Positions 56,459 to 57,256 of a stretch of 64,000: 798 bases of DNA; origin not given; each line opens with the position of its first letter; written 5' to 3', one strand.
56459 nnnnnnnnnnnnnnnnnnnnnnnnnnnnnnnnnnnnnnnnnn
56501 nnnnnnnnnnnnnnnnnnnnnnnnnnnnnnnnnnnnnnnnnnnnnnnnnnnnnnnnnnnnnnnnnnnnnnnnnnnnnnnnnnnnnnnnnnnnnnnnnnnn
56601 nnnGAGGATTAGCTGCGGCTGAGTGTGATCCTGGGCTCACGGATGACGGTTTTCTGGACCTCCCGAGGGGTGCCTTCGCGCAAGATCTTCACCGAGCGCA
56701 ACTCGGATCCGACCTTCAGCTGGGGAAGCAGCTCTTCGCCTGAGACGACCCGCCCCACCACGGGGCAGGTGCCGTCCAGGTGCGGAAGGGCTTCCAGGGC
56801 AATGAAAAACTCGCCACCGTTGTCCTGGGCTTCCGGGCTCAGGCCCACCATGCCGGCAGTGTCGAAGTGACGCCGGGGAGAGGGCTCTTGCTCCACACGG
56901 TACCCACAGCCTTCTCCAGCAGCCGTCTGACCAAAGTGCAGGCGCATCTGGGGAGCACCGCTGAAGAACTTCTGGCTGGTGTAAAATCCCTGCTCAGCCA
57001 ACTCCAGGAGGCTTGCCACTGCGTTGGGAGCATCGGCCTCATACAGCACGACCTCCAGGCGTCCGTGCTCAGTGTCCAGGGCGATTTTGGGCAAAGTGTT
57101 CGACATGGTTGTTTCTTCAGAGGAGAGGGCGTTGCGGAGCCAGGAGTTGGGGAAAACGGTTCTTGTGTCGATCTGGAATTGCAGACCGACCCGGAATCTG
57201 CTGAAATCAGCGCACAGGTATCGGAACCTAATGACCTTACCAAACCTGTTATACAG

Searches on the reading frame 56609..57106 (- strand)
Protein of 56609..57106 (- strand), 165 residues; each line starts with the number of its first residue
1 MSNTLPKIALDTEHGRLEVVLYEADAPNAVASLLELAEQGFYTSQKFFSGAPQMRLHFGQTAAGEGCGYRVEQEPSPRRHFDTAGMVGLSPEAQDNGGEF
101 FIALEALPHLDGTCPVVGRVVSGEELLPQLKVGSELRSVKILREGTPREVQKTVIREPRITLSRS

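Call 8: search_protein_families(library=pfam, proteins=[window:56609-57106:-])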
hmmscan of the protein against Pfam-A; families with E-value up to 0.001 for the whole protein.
window:56609-57106:- (165 aa): 1 family
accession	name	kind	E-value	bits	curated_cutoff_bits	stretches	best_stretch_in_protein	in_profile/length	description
PF00160.26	Pro_isomerase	-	1.9e-18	67.7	21.7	1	9-135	3-142/159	Cyclophilin type peptidyl-prolyl cis-trans isomerase/CLD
